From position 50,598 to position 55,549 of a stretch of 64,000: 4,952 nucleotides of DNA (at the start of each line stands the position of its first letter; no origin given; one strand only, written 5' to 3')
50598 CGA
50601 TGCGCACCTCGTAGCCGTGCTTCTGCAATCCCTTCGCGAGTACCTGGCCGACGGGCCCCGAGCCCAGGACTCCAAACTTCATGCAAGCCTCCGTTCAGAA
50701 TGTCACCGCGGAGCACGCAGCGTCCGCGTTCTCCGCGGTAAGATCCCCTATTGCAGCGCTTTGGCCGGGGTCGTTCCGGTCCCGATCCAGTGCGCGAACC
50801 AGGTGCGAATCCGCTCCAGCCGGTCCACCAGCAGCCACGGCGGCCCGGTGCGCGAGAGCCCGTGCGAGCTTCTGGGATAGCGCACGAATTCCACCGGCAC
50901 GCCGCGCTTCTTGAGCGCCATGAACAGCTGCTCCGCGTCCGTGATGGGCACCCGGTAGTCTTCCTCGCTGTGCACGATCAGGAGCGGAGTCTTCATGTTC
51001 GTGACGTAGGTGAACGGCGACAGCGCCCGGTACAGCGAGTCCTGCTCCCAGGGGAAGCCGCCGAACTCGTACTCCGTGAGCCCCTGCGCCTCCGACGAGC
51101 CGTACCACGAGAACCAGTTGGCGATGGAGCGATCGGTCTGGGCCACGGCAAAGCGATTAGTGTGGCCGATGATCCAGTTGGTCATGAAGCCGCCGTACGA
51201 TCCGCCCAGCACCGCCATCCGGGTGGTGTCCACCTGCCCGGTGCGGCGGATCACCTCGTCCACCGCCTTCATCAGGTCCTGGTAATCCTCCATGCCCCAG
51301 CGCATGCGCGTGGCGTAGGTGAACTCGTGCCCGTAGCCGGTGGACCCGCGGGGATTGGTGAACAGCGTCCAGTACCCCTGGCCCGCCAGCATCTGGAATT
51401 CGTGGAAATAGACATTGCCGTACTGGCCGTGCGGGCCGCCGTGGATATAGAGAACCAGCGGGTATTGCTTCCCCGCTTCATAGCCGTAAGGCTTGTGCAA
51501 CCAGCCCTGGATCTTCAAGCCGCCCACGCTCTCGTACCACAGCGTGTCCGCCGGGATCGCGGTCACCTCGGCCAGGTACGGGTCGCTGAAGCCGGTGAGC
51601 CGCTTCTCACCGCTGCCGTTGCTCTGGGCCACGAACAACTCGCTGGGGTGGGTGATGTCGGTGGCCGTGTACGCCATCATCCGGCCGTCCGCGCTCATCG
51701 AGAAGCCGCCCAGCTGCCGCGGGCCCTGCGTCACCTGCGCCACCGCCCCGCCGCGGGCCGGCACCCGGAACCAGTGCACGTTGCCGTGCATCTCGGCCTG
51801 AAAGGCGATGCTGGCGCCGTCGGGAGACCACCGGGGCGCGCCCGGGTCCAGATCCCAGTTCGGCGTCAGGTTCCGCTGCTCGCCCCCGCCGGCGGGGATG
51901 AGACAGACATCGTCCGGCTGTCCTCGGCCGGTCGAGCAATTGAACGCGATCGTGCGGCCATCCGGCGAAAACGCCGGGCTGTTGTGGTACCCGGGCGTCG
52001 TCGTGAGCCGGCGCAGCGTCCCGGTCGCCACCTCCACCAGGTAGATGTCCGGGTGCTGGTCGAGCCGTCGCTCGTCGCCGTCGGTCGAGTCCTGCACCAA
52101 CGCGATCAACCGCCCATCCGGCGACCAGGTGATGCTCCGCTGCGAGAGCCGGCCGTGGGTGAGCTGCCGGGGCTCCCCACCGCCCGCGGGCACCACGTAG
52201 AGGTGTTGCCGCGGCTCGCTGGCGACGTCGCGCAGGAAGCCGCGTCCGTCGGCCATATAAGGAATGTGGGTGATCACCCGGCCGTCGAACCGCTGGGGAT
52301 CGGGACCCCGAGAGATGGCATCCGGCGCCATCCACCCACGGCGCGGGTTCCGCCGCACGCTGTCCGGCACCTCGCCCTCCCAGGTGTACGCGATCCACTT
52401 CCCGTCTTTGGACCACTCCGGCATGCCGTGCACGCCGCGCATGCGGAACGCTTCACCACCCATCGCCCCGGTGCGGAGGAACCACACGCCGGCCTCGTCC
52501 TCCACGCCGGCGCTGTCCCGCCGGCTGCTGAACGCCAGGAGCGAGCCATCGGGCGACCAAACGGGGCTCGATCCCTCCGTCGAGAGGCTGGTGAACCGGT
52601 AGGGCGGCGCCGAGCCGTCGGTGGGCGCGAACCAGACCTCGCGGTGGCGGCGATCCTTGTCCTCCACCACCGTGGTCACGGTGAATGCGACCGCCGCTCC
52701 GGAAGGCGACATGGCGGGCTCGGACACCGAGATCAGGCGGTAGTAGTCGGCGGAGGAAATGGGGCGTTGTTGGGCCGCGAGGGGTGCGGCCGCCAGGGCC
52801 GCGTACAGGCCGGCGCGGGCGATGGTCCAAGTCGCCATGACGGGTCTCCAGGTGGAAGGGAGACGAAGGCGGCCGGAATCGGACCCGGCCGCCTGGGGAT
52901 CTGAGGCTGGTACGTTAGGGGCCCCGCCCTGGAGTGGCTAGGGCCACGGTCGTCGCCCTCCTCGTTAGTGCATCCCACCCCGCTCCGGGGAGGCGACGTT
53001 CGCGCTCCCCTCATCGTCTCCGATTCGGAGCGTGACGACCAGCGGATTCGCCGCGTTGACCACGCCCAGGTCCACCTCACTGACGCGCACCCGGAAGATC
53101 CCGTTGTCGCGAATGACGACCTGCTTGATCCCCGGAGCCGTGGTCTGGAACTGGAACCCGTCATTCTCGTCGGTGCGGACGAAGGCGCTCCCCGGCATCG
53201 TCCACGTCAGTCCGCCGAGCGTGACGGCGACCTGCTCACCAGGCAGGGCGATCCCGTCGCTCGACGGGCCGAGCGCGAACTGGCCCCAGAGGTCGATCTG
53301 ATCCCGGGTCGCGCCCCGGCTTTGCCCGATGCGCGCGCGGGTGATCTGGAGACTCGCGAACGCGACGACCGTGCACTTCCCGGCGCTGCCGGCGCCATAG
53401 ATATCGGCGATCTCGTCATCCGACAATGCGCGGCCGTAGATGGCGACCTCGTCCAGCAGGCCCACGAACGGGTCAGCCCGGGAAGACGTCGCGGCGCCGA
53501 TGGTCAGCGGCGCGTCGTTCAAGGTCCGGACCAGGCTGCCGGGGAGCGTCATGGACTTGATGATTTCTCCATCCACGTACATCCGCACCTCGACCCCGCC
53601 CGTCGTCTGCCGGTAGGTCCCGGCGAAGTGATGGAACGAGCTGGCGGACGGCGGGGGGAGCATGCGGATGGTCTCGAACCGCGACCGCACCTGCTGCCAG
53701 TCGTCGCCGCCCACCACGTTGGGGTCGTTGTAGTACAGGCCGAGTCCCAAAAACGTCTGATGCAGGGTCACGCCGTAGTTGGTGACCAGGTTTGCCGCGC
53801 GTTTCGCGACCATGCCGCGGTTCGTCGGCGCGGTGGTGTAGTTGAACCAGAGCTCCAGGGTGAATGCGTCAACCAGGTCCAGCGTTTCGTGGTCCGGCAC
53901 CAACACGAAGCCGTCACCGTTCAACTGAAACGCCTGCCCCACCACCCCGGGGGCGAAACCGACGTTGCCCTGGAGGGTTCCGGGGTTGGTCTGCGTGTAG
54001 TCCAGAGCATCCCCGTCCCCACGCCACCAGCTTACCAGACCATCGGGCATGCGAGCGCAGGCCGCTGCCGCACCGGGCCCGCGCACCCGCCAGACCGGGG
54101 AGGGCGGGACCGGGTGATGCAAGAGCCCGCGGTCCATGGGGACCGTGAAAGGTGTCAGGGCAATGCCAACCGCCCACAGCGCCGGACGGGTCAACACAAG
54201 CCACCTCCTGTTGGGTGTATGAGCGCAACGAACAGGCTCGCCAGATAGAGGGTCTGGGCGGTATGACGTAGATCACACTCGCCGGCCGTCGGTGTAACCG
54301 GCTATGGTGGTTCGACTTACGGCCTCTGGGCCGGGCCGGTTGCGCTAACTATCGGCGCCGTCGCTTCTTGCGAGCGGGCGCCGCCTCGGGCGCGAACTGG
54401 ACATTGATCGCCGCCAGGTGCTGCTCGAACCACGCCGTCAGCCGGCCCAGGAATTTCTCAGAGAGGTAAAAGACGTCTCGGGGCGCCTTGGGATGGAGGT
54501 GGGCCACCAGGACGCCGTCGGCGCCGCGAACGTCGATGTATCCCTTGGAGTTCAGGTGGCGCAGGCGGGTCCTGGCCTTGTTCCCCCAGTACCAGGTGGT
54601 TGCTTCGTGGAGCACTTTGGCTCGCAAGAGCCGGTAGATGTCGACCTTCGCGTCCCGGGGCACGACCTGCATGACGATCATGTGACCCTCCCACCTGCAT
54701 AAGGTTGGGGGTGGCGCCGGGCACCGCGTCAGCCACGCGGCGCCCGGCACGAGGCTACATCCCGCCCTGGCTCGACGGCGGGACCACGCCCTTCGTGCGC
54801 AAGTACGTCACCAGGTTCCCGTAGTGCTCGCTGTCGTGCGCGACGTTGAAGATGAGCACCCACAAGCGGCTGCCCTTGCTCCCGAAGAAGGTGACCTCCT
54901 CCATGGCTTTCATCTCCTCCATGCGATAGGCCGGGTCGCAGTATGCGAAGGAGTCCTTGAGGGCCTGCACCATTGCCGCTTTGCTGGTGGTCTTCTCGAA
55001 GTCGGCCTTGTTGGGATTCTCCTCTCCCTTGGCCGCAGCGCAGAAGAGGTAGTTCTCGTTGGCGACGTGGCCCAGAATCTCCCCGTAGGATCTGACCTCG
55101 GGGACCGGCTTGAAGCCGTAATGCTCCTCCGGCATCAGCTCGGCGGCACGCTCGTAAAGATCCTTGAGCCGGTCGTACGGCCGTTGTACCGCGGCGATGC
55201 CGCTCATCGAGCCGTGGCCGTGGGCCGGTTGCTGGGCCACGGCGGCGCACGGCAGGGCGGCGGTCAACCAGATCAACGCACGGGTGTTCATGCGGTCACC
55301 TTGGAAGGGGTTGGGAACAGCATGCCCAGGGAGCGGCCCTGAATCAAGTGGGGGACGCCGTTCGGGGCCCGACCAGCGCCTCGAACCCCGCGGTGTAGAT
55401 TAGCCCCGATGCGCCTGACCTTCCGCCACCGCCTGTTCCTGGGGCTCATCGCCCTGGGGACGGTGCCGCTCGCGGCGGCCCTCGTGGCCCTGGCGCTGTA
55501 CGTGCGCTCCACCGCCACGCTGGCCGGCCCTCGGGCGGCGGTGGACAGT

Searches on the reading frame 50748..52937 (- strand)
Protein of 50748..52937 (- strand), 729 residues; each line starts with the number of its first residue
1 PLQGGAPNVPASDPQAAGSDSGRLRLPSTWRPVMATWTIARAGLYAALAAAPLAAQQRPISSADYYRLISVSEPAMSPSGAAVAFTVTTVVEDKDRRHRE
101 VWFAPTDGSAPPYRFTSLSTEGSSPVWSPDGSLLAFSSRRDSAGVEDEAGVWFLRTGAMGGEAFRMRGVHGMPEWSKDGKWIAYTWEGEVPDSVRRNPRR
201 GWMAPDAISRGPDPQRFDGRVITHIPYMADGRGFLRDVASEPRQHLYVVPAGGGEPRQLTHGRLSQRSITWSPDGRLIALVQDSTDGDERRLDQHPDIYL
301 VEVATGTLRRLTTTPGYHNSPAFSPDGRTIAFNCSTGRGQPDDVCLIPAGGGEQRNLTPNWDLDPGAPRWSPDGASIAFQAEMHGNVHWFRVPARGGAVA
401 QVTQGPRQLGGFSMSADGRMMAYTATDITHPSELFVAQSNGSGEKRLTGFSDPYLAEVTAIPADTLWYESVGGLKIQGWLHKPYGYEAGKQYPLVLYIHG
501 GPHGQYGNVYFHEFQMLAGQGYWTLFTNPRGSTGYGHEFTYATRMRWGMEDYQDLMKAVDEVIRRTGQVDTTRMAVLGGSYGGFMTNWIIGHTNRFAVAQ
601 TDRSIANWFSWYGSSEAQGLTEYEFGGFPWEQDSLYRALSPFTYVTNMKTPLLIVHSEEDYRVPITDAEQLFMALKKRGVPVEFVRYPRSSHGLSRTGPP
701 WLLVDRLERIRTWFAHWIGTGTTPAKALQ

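Call 9: search_protein_families(library=pfam, proteins=[window:50748-52937:-])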
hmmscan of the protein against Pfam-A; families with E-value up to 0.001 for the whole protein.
window:50748-52937:- (729 aa): 10 families
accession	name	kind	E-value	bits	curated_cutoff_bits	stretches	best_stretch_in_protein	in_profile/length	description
PF00326.27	Peptidase_S9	-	1.2e-50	172.4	22.6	1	511-719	4-211/213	Prolyl oligopeptidase family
PF07676.18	PD40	-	4e-32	109.9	20.9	2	308-342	1-35/38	WD40-like Beta Propeller Repeat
PF20434.5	BD-FAE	-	4.2e-09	36.7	26.8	1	489-674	10-214/215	BD-FAE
PF00930.27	DPPIV_N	-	5.7e-07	29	22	0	229-336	245-349/354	Dipeptidyl peptidase IV (DPP IV) N-terminal region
PF12146.15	Hydrolase_4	-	7e-07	29.2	27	0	494-586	6-90/239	Serine aminopeptidase, S33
PF01738.24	DLH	-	3.5e-06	27.2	21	1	600-698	116-192/217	Dienelactone hydrolase family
PF25174.1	Beta-prop_THOC3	-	5.7e-06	26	305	0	265-337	90-151/272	THOC3 beta-propeller domain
PF05448.18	AXE1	-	3.4e-05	23.2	21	1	465-586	58-190/321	Acetyl xylan esterase (AXE1)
PF10584.14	Proteasome_A_N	-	0.00081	19.5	27.7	0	268-277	4-14/23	Proteasome subunit A N-terminal signature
PF07859.19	Abhydrolase_3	-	0.00089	19.5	25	0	639-693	154-207/210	alpha/beta hydrolase fold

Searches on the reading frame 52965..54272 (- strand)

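Call 9: search_protein_families(library=pfam, proteins=[window:52965-54272:-])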
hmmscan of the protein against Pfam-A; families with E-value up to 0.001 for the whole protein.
window:52965-54272:- (435 aa): 1 family
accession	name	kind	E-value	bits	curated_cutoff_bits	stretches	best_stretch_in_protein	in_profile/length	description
PF13385.13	Laminin_G_3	-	2.5e-24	86.6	27.6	1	119-289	3-151/151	Concanavalin A-like lectin/glucanases superfamily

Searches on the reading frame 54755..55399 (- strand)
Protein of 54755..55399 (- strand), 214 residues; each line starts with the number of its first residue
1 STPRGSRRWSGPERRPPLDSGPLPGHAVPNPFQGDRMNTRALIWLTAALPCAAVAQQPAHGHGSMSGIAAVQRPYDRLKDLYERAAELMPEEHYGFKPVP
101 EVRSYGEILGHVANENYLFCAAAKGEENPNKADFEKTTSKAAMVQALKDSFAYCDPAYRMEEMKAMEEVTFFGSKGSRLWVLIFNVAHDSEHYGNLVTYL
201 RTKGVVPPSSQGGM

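Call 9: search_protein_families(library=pfam, proteins=[window:54755-55399:-])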
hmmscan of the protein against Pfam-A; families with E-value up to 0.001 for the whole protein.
window:54755-55399:- (214 aa): 2 families
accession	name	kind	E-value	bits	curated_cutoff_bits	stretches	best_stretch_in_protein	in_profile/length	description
PF12867.12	DinB_2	-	2.4e-11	44.6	24.8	1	76-194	3-126/128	DinB superfamily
PF05163.17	DinB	-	5.1e-07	30.2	23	1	82-209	19-151/165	DinB family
